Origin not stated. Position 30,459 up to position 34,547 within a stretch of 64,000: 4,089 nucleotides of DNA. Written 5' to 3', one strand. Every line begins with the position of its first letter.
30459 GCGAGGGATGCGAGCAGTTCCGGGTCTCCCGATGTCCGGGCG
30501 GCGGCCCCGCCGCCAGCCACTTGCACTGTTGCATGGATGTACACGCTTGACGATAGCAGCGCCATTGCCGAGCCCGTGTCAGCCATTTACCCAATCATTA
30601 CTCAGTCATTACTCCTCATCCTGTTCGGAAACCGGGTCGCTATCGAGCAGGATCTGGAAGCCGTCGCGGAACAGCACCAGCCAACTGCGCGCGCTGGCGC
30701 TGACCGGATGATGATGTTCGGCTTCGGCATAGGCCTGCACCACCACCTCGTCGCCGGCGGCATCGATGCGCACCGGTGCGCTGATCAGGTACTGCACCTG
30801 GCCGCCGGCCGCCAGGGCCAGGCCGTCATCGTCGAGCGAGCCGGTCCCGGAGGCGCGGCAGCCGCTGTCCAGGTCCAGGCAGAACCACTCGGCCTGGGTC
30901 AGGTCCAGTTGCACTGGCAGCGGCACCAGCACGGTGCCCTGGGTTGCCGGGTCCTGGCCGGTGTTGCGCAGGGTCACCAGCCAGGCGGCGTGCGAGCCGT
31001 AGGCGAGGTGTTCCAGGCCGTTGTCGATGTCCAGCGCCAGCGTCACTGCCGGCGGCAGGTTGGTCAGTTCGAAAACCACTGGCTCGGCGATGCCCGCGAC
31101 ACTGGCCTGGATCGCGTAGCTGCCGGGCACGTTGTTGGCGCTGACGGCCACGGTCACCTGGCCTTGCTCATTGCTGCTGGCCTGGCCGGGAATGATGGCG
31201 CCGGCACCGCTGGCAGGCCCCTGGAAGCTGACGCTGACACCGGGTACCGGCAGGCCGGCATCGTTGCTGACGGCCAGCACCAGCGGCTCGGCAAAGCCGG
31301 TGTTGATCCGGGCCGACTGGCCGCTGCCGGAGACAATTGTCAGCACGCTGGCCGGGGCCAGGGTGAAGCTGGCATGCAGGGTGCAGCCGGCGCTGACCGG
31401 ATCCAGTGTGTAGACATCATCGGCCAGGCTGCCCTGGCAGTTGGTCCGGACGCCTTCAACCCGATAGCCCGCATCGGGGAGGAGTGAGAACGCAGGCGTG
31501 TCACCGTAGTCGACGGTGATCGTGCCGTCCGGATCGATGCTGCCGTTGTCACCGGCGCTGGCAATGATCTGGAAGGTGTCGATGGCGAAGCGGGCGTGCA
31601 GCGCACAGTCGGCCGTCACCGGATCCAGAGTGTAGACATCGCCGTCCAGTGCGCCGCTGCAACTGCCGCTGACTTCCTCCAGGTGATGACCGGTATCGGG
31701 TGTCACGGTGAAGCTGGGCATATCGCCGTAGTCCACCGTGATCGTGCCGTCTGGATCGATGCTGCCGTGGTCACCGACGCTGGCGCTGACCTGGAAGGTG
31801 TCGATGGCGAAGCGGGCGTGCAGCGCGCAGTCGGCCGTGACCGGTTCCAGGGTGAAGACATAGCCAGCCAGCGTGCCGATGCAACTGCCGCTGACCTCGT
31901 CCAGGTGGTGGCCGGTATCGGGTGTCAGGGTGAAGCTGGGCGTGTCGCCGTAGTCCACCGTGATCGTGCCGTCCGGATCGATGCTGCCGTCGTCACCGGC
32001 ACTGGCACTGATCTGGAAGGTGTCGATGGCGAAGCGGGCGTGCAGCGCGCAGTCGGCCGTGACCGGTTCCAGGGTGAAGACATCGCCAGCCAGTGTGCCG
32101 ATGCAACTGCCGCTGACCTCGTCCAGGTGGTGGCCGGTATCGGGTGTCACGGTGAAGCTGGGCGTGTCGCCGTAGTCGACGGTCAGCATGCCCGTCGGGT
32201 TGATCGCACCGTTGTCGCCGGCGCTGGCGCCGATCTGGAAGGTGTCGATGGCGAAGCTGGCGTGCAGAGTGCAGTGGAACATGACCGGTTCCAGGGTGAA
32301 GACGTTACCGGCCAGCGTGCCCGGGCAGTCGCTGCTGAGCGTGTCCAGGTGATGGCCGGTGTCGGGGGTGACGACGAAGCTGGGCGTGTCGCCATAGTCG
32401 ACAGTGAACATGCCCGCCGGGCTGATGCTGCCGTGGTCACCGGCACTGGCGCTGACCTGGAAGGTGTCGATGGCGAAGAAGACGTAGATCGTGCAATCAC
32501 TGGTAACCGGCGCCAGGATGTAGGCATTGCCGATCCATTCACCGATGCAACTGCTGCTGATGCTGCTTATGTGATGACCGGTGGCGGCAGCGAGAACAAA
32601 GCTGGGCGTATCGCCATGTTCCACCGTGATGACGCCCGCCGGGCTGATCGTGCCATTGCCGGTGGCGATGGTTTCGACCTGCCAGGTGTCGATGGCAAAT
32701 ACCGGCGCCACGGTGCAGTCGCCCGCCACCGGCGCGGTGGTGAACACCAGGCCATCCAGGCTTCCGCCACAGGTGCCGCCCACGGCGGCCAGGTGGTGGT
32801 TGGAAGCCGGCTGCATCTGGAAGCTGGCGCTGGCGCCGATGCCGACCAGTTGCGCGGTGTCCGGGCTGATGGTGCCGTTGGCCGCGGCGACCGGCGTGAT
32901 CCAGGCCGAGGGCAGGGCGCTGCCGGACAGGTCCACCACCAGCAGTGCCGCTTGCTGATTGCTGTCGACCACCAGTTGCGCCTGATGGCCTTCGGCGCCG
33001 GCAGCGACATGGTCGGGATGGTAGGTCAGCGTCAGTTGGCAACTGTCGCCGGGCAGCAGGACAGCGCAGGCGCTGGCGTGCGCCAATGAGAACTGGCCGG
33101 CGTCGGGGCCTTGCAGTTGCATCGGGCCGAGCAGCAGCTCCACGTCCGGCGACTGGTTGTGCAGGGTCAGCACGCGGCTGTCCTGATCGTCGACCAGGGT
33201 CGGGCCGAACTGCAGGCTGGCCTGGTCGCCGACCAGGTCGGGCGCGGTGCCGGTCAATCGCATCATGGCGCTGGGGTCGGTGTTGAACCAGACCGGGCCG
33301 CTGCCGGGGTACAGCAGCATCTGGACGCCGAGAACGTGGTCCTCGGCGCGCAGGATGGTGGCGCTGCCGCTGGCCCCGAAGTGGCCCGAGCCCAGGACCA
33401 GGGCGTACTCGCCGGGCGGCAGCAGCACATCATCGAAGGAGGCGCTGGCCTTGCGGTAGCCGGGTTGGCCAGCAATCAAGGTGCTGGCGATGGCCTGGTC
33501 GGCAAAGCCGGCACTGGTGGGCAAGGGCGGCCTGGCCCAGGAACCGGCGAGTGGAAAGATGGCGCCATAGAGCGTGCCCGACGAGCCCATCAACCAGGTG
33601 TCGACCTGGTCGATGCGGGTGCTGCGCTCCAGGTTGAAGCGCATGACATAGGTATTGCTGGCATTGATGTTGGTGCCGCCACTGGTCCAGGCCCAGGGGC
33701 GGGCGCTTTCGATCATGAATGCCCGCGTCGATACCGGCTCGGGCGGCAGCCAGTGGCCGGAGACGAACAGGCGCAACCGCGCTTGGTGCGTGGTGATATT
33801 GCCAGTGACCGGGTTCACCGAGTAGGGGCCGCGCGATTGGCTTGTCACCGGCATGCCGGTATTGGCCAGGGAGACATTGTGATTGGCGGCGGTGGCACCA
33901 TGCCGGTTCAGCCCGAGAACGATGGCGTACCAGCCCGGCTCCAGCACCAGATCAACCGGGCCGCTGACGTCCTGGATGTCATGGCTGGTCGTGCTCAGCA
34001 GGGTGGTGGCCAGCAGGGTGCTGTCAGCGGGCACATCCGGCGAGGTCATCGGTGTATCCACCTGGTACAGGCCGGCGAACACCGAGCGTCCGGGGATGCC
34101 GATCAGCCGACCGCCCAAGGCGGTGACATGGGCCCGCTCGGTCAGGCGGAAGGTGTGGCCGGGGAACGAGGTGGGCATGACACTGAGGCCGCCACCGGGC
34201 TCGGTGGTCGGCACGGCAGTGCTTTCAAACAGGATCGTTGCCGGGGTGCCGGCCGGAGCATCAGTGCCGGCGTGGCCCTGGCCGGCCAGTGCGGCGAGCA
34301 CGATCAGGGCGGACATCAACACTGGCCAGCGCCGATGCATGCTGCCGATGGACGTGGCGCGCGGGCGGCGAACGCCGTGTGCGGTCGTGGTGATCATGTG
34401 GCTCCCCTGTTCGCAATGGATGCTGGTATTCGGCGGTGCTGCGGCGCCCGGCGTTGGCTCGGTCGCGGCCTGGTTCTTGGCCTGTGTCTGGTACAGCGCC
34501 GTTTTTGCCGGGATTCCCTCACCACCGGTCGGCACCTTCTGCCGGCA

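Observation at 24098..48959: Four unrelated large exoproteins end in the same [LI][FL][AR][ND]GF[EQ] tail: candidate uncharacterised C-terminal sorting or secretion tag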

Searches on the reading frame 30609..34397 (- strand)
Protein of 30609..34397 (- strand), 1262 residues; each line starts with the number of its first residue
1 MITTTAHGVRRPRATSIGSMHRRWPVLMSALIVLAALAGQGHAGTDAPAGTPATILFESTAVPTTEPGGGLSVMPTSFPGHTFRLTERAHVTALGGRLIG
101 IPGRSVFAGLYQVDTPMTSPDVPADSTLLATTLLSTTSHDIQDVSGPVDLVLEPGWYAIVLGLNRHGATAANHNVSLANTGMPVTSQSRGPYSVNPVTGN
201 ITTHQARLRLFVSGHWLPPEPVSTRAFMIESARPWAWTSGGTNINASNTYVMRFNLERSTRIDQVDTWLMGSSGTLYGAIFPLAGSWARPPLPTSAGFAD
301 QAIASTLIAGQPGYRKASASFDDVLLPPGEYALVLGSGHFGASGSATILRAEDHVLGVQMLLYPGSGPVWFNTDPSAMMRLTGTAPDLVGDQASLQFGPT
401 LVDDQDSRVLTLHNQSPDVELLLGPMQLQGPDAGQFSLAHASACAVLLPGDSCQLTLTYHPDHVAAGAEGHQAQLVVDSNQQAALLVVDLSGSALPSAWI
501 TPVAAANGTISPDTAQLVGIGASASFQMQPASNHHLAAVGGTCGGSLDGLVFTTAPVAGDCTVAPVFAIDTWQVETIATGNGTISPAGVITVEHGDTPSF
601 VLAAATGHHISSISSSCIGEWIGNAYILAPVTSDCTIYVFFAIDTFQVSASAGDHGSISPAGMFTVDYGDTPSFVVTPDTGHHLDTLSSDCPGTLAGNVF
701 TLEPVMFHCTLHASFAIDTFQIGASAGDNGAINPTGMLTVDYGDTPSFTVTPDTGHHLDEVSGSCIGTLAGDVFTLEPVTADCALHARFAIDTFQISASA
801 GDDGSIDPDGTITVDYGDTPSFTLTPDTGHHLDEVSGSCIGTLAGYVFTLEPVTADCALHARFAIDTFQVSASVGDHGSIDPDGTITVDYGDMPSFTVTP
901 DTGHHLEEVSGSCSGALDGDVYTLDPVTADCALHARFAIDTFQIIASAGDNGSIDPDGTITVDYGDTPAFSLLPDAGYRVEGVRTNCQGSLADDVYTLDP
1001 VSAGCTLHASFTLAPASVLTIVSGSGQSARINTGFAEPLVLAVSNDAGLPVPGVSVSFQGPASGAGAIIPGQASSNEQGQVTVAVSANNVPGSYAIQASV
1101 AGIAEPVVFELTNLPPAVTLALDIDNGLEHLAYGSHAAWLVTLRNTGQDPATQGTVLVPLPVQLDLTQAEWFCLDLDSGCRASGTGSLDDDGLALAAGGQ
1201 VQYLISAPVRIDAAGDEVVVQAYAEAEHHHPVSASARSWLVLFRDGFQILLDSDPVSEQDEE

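Call 9: search_protein_families(library=ncbifam, proteins=[window:30609-34397:-], max_evalue=0.01)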
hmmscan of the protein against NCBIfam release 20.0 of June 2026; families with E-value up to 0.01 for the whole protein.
window:30609-34397:- (1262 aa): 1 family
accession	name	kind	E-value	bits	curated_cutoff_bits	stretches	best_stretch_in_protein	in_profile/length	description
NF012200.0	choice_anch_D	domain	1e-07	32.4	45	1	386-482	15-106/108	choice-of-anchor D domain-containing protein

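Call 10: search_protein_families(library=pfam, proteins=[window:30609-34397:-], max_evalue=0.01)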
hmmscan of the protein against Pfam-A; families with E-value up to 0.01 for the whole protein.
window:30609-34397:- (1262 aa): 5 families
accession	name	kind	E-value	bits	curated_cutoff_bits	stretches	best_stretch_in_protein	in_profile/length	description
PF18998.6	Flg_new_2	-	1.8e-23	82.8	23.6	4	647-696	2-48/73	Divergent InlB B-repeat domain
PF02369.22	Big_1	-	1.6e-05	25.3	34.9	1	1042-1104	24-85/93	Bacterial Ig-like domain (group 1)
PF15780.11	ASH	-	0.00089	19.8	27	1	391-463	10-78/98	Abnormal spindle-like microcephaly-assoc'd, ASPM-SPD-2-Hydin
PF22073.2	Cep192_D4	-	0.0028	18.2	35.5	1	389-492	5-109/112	Cep192 domain 4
PF09134.16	Invasin_D3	-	0.0035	18.3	33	1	1041-1104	26-86/98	Invasin, domain 3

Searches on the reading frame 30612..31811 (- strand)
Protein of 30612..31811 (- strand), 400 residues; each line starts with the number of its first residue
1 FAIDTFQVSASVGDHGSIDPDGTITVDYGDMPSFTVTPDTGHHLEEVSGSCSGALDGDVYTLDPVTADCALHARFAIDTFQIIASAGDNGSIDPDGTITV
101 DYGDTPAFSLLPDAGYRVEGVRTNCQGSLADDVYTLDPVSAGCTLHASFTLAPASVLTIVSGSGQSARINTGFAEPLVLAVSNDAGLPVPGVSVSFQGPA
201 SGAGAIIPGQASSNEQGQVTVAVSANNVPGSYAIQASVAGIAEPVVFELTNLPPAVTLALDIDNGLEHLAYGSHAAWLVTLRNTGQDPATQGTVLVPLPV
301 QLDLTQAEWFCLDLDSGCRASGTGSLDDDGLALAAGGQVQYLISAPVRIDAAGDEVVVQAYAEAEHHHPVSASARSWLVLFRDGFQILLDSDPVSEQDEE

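Call 79: find_related_loci(query=window:30612-31811:-, collection=metagenome_contigs, flank=3000)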
Query window:30612-31811:- (400 aa) in metagenome_contigs; peptide patterns used: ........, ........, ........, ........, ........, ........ (x = any residue, [..] = any of these).
157 stretches matched a pattern; 3 encode a relative of the query (tblastn E <= 1e-3); 3 distinct loci.
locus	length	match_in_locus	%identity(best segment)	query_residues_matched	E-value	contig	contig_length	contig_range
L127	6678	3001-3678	46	1-193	2e-32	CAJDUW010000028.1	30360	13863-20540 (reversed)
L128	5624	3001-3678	46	1-193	6e-32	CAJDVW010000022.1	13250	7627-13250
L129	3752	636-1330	48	1-193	2e-28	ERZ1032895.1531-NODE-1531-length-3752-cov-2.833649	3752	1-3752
